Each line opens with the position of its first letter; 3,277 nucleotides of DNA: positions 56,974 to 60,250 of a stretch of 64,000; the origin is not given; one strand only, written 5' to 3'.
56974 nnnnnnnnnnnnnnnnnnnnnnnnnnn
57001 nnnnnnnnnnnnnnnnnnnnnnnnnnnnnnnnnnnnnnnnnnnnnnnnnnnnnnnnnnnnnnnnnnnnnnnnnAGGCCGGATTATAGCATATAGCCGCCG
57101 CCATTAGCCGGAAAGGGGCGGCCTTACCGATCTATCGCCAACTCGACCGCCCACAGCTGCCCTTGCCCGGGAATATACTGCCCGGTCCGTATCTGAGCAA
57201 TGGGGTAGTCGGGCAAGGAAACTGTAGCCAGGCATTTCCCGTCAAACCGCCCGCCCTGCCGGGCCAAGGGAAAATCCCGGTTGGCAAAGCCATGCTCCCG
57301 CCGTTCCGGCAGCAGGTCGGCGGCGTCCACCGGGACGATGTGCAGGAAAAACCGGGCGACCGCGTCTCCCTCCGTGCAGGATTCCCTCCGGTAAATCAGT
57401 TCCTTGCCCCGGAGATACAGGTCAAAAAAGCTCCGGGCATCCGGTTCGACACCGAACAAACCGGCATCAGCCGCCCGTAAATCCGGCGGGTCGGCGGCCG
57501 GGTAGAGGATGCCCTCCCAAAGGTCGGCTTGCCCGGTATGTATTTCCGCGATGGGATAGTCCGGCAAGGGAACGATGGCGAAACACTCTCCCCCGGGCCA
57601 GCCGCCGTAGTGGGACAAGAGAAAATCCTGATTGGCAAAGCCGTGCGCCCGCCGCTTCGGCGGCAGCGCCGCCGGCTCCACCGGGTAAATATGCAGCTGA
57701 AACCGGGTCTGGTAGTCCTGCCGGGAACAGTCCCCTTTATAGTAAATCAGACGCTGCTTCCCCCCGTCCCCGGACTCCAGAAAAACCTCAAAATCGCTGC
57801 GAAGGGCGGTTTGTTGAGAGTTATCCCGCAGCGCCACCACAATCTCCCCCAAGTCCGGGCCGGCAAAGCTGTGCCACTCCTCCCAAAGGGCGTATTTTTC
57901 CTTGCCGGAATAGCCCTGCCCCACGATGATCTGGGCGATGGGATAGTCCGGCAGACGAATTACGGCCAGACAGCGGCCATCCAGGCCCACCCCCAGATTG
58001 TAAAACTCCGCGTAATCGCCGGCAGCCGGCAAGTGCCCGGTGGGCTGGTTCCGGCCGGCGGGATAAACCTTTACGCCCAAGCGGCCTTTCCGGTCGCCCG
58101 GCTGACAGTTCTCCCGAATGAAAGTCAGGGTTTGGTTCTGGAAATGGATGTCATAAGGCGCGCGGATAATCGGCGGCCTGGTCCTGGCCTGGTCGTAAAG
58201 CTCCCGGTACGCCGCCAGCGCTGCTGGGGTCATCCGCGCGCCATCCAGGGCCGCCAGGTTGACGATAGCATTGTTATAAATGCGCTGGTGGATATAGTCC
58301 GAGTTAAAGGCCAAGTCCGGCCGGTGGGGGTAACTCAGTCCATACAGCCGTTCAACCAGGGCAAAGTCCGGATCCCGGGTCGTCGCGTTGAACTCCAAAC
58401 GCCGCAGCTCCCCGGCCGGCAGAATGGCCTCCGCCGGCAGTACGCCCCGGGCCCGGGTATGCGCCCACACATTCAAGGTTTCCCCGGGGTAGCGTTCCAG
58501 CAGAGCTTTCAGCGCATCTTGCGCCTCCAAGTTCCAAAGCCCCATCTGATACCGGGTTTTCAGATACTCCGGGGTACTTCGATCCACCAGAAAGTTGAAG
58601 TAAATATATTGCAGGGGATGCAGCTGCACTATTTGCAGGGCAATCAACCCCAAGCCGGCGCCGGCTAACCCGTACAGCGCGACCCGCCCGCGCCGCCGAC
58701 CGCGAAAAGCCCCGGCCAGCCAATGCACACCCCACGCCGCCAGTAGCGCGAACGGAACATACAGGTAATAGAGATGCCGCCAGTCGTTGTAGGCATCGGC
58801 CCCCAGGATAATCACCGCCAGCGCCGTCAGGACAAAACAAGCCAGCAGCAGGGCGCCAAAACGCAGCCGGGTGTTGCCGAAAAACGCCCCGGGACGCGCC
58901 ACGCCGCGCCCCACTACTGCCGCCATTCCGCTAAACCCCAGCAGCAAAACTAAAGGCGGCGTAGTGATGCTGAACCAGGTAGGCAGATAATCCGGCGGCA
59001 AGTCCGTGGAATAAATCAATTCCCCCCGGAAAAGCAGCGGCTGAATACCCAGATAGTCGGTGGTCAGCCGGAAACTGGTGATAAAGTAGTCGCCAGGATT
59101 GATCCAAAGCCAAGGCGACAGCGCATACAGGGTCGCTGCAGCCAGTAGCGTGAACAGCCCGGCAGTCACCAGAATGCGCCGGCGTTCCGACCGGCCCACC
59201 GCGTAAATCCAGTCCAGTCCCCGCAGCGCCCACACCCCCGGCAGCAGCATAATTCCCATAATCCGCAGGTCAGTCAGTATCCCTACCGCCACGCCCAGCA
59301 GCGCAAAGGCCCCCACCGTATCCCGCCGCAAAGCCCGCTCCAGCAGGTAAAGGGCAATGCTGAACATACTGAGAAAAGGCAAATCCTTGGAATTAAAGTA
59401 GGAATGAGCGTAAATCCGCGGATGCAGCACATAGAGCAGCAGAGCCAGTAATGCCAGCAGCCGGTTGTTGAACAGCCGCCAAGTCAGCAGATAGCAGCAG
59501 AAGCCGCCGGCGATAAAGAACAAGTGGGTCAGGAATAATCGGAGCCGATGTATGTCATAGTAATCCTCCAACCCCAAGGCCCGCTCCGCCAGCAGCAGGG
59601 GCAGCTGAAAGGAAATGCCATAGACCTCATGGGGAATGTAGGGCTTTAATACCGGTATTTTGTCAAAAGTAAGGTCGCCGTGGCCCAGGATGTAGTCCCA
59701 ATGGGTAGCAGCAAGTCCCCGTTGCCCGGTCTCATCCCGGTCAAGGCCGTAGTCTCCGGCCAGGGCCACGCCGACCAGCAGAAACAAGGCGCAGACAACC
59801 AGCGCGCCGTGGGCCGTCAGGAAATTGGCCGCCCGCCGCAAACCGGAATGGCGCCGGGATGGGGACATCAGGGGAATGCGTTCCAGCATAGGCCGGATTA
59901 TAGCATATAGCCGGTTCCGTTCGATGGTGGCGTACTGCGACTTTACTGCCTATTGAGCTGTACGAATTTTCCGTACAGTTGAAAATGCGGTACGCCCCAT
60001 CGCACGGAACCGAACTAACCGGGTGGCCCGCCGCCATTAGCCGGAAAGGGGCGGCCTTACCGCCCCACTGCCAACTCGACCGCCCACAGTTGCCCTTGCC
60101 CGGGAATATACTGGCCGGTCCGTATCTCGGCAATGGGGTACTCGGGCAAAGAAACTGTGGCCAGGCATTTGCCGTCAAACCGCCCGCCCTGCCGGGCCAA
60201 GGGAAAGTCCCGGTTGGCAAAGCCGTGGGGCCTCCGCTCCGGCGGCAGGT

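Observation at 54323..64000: Head-to-tail array of at least four ~920-aa GT-C glycosyltransferase paralogs, each an independent leaderless transcription unit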

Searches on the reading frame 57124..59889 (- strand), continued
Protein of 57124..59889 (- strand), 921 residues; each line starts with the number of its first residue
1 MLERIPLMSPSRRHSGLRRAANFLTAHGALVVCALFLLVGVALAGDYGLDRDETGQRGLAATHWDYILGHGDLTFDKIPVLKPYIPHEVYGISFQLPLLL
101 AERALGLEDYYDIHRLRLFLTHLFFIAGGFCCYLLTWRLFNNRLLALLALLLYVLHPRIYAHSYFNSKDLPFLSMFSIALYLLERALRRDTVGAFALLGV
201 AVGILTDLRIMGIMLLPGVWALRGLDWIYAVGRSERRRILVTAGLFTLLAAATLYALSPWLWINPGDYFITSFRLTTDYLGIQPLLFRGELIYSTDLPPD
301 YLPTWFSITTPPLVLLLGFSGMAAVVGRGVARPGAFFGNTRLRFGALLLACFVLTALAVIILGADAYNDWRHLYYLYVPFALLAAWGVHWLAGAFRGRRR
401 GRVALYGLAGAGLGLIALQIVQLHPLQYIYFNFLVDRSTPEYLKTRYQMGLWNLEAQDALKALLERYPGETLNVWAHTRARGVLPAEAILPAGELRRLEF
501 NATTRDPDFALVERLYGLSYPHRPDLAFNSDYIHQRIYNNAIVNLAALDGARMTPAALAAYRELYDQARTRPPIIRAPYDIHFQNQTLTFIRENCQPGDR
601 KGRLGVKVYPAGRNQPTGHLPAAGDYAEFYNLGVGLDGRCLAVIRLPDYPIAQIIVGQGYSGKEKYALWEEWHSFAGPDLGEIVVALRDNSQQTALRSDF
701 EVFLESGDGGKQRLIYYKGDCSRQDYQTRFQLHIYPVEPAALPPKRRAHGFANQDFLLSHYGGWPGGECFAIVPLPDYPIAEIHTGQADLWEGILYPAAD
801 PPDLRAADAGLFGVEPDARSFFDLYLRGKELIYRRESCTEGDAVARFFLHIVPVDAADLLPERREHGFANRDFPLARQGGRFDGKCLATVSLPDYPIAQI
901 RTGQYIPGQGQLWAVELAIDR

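Call 36: predict_structure(alignment_id=A2)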
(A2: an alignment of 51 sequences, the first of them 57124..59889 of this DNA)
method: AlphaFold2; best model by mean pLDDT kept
length: 921 residues; sequences in the alignment: 51
mean_pLDDT: 69.4   pTM: 0.50
mean pLDDT of the five models: 69.4, 69.0, 68.3, 63.5, 60.9
residues with pLDDT >= 90: 25; 70-90: 527; 50-70: 222; < 50: 147
segments of 3 or more residues with pLDDT < 50: 1-9, 43-49, 77-85, 157-159, 161-166, 277-298, 363-370, 422-453, 478-484, 514-542, 616-623
pLDDT, mean of each block of 10 residues (from residue 1): 41 56 59 57 47 64 77 52 50 71 79 72 77 83 79 61 48 78 82 84 72 73 80 84 89 80 70 49 27 37 60 76 82 71 82 72 46 67 81 66 62 58 41 37 34 55 79 65 49 71 67 43 26 31 64 76 87 88 88 81 78 47 64 84 78 81 65 76 78 72 74 84 85 82 70 81 85 80 82 75 83 86 87 87 83 87 83 80 86 86 74 67 41
secondary structure, 60 per line:
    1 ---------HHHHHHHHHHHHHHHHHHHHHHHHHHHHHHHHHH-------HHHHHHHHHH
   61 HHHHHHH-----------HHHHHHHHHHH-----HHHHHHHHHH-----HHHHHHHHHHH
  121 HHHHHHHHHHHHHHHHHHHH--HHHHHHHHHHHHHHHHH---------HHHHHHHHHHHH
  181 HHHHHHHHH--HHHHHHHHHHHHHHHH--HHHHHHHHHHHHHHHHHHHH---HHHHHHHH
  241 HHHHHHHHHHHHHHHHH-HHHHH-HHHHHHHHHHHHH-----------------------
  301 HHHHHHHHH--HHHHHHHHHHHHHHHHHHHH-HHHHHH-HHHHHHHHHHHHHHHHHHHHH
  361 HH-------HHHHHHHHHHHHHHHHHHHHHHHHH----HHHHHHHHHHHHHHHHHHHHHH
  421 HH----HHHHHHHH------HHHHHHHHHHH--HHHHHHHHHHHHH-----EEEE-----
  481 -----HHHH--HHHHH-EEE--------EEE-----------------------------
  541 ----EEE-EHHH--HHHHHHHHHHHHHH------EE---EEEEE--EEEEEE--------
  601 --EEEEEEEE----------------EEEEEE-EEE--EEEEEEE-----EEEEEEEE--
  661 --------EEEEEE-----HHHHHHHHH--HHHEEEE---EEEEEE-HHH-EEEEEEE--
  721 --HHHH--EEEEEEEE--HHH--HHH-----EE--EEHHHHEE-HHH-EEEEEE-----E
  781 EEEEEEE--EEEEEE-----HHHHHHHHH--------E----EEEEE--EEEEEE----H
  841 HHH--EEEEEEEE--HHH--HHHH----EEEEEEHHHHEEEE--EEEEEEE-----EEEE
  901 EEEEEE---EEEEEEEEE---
elements in order (helices of 4 or more, strands of 3 or more residues): H10-43 H51-67 H79-89 H95-104 H110-140 H143-159 H169-189 H192-207 H210-229 H233-257 H259-263 H265-277 H301-309 H312-331 H333-338 H340-362 H370-394 H399-422 H427-434 H441-451 H454-466 E472-475 H486-489 H492-496 E498-500 E509-511 E545-547 H555-568 E580-584 E587-592 E603-610 E627-632 E634-636 E639-645 E651-658 E669-674 H680-688 E694-697 E701-706 E712-718 H723-726 E729-736 H758-761 E769-774 E780-787 E790-795 H801-809 E823-827 E830-835 H840-843 E846-853 H861-864 E869-874 H875-878 E879-882 E885-891 E897-906 E910-918

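Call 39: fold_search(model_id=the predicted structure, library=pdb)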
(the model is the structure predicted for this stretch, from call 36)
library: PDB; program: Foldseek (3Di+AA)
matches with E <= 10: 952; with E <= 0.001: 20
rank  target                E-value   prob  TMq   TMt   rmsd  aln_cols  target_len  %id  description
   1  5gmy_A                5.5e-06  1.00  0.28  0.30  22.1      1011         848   12  Crystal structure of the Archaeoglobus fulgidus oligosaccharyltransferase (O29867_ARCFU) tethered with an acceptor pep (released 2017-02-01)
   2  5e4e_C                6.7e-06  1.00  0.07  0.18  18.7       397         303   10  Engineered Interleukin-13 bound to receptor (released 2015-12-02)
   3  6s7o_A                2.1e-05  1.00  0.28  0.37  15.7       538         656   12  Cryo-EM structure of human oligosaccharyltransferase complex OST-A (released 2019-12-18)
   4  7oci_F                2.3e-05  1.00  0.30  0.41  16.3       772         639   11  Cryo-EM structure of yeast Ost6p containing oligosaccharyltransferase complex (released 2022-02-16)
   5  8b6l_I                4.1e-05  1.00  0.25  0.32  14.2       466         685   14  Subtomogram average of the human Sec61-TRAP-OSTA-translocon (released 2022-12-07)
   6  8age_A                5.1e-05  1.00  0.30  0.40  11.6       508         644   12  Structure of yeast oligosaccharylransferase complex with acceptor peptide bound (released 2022-12-07)
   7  6ftg_5                6.5e-05  1.00  0.30  0.41  13.7       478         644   13  Subtomogram average of OST-containing ribosome-translocon complexes from canine rough microsomal membranes (released 2018-03-21)
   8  6s7t_A                6.5e-05  1.00  0.29  0.36  12.6       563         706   12  Cryo-EM structure of human oligosaccharyltransferase complex OST-B (released 2019-12-18)
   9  8pn9_A                7.1e-05  1.00  0.28  0.38  13.9       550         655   13  Structure of human oligosaccharyltransferase OST-A complex bound to NGI-1 (released 2024-05-08)
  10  6ezn_F                9.0e-05  1.00  0.31  0.42  13.7       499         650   12  Cryo-EM structure of the yeast oligosaccharyltransferase (OST) complex (released 2018-01-17)
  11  3bpo_C                1.1e-04  0.99  0.08  0.22  18.2       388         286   10  Crystal structure of the IL13-IL4R-IL13Ra ternary complex (released 2008-02-05)
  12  8agb_A                1.1e-04  1.00  0.30  0.41  10.7       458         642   12  Structure of yeast oligosaccharylransferase complex with lipid-linked oligosaccharide bound (released 2022-12-07)
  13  3rce_A                1.1e-04  1.00  0.26  0.34  11.3       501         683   14  Bacterial oligosaccharyltransferase PglB (released 2011-06-15)
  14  9n9j_I                1.3e-04  1.00  0.29  0.36  14.2       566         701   14  Structure of a GRP94 folding intermediate engaged with a CCDC134- and FKBP11-bound secretory translocon (released 2025-11-19)
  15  5ogl_A                2.2e-04  1.00  0.27  0.33  10.3       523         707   13  Structure of bacterial oligosaccharyltransferase PglB in complex with an acceptor peptide and an lipid-linked oligosac (released 2017-10-25)
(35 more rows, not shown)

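Call 41: search_solved_structures(query=A2, max_evalue=1, show_alignments=2)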
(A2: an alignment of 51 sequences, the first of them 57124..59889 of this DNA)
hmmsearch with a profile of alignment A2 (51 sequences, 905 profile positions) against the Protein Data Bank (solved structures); distinct sequences matched with E-value up to 1: 1.
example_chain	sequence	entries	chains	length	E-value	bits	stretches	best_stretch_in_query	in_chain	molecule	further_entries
8zal_J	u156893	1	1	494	0.66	10.6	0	344-414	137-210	Multidrug export protein EmrB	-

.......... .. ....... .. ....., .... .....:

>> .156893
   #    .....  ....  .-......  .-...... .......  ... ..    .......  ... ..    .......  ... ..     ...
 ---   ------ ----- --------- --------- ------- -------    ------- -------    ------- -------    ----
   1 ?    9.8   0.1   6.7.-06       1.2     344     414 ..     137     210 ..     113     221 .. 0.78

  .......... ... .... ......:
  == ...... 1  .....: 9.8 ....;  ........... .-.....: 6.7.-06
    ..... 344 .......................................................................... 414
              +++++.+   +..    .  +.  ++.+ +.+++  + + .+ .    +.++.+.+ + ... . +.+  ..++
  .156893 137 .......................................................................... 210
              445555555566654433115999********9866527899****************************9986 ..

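Call 51: search_protein_representatives(alignment_id=A2)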
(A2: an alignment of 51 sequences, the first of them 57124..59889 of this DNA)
Query: 51 sequences, 905 profile positions. Proteins with E-value up to 0.001 (for the whole library): 8977; up to 1e-10: 6521; up to 1e-30: 2466. The best 150 are listed.
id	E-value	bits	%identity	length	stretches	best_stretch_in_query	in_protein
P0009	0.0e+00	2035.2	-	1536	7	1-397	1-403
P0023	0.0e+00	1847.2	-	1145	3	1-888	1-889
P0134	0.0e+00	1435.3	-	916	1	1-904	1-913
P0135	0.0e+00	1042.4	-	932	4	27-528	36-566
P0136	3.0e-286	968.1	-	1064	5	17-569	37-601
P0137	5.2e-281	950.8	-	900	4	18-579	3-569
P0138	2.6e-276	935.2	-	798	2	3-670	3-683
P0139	4.4e-266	901.4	-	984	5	33-526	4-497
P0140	1.3e-265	899.9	-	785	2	13-587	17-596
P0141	7.6e-265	897.3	-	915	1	19-901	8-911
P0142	2.0e-264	895.9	-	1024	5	21-572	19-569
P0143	5.2e-256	868.1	-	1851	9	695-900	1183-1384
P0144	1.2e-249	847.0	-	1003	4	17-579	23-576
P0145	1.6e-247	840.0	-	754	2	30-579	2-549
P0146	7.9e-246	834.4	-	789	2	15-624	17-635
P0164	2.0e-214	730.5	-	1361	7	784-899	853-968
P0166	4.2e-209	712.9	-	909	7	792-898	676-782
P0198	6.2e-172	589.9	-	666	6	795-902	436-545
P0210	3.8e-161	554.2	-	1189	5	788-902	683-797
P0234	7.1e-142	490.4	-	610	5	770-899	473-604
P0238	1.4e-138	479.5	-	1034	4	750-899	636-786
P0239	2.7e-135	468.7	-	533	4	775-900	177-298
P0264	2.7e-118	412.4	-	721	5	793-900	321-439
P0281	3.2e-109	382.3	-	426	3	790-903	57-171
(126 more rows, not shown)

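Call 52: search_protein_families(library=pfam, proteins=[P0143, P0164, P0166, P0198, P0234, P0239, P0264, P0210, P0238, P0281], max_evalue=0.01)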
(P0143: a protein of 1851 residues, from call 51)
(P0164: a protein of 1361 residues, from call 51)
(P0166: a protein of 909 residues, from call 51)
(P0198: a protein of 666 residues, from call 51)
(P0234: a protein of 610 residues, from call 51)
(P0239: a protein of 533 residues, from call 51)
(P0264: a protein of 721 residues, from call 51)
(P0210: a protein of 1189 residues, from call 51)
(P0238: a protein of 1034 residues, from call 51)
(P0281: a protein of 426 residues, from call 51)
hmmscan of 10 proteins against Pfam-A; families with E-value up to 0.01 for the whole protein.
P0143 (1851 aa): 1 family
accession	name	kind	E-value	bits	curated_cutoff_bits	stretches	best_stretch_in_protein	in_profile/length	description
PF04932.20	Wzy_C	-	1.9e-14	54.1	31.7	1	258-421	2-148/149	O-Antigen ligase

P0164 (1361 aa): 0 families

P0166 (909 aa): 1 family
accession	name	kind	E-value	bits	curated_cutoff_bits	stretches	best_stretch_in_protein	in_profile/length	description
PF10262.15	Rdx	-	2.6e-09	37.6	22.6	0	800-824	37-60/74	Rdx family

P0198 (666 aa): 1 family
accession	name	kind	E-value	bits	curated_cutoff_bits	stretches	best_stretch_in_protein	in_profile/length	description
PF13562.11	NTP_transf_4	-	3.4e-05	24.5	27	0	507-568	90-148/153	Sugar nucleotidyl transferase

P0234 (610 aa): 0 families

P0239 (533 aa): 2 families
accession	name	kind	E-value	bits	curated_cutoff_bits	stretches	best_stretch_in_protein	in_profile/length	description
PF07626.16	PSD3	-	0.00012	22.9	23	0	238-253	22-37/65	Protein of unknown function (DUF1587)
PF14237.11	GYF_2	-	0.007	16.6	25.8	0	279-303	18-42/50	GYF domain 2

P0264 (721 aa): 5 families
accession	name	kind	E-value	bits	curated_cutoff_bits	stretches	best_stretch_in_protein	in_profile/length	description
PF04351.19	PilP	-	0.00014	22.2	25.6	0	139-162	86-109/146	Pilus assembly protein, PilP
PF19583.5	ODP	-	0.00026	21.3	27.2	0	331-352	118-139/194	ODP family beta lactamase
PF17162.9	DUF5118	-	0.00039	20.6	27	0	331-345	16-30/50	Domain of unknown function (DUF5118)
PF13817.11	DDE_Tnp_IS66_C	-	0.00091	19.8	30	0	50-58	15-23/39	IS66 C-terminal element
PF10279.14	Latarcin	-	0.0041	17.8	25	0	447-462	15-31/64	Latarcin precursor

P0210 (1189 aa): 1 family
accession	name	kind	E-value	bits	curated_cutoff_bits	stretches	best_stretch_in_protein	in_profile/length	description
PF11420.13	Subtilosin_A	-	0.00026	21.5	25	0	887-902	12-27/35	Bacteriocin subtilosin A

P0238 (1034 aa): 0 families

P0281 (426 aa): 2 families
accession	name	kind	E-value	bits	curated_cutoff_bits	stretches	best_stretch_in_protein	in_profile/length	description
PF03359.18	GKAP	-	0.00082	19.4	27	0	195-246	140-189/344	Guanylate-kinase-associated protein (GKAP) protein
PF17481.7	Phage_sheath_domII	-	0.0083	17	31.4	0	49-81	25-51/98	Phage tail sheath protein beta-sandwich domain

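Call 57: search_protein_families(library=pfam, alignment_id=A4, max_evalue=0.00001)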
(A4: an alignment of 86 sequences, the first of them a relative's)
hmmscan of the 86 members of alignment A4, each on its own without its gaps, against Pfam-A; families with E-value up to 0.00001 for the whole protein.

A. member 1, L002:1111-1593:- (160 aa): 0 families

B. families by the number of members that match (of 86 scanned): 61 families (the first 25 are shown)
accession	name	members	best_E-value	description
PF07969.17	Amidohydro_3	3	2e-97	Amidohydrolase family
PF01979.26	Amidohydro_1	3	2.5e-38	Amidohydrolase family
PF05935.17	Arylsulfotrans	3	1.6e-31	Arylsulfotransferase (ASST)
PF13561.12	adh_short_C2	2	5.1e-60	Enoyl-(Acyl carrier protein) reductase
PF00106.31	adh_short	2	1.8e-53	short chain dehydrogenase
PF01887.21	SAM_HAT_N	2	5e-50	SAM hydroxide adenosyltransferase N-terminal domain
PF01555.25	N6_N4_Mtase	2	7.6e-47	DNA methylase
PF07722.19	Peptidase_C26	2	1.1e-40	Peptidase C26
PF20257.3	SAM_HAT_C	2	3.4e-21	SAM hydroxide adenosyltransferase C-terminal domain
PF14269.12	Arylsulfotran_2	2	6.6e-16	Arylsulfotransferase (ASST)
PF00117.34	GATase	2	2.3e-12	Glutamine amidotransferase class-I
PF03030.21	H_PPase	1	1.4e-264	Inorganic H+ pyrophosphatase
PF06253.16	MTTB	1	3.2e-230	Trimethylamine methyltransferase (MTTB)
PF02515.22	CoA_transf_3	1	2e-91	CoA-transferase family III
PF00291.31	PALP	1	1.2e-69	Pyridoxal-phosphate dependent enzyme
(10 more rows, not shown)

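Call 63: find_encoding_contigs(protein=P0112, flank=6000, max_places=4)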
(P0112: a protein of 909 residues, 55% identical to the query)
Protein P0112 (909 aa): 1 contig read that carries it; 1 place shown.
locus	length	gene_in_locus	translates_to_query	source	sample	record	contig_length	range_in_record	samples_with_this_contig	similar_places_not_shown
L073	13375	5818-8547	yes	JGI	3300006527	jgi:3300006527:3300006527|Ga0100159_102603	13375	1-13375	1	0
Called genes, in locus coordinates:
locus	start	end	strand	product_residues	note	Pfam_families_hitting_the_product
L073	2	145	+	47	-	?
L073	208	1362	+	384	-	PF08442:ATP-grasp_2, PF13549:ATP-grasp_5, PF24948:Citrate_synth_N, PF00549:Ligase_CoA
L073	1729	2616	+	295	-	PF02629:CoA_binding, PF13607:Succ_CoA_lig, PF00549:Ligase_CoA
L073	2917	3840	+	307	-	PF02985:HEAT (faint), PF00514:Arm (faint), PF13646:HEAT_2, PF03130:HEAT_PBS (faint), PF13646:HEAT_2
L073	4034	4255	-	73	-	-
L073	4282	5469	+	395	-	PF01979:Amidohydro_1, PF07969:Amidohydro_3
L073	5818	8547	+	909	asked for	PF13231:PMT_2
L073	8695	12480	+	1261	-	PF13231:PMT_2, PF11420:Subtilosin_A (faint)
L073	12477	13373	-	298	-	?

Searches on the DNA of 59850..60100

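Call 73: search_rna_families(source=window, start=59850, end=60100, threshold=evalue, max_evalue=1)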
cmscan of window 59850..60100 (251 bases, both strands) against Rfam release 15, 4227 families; matches with E-value up to 1: 0.
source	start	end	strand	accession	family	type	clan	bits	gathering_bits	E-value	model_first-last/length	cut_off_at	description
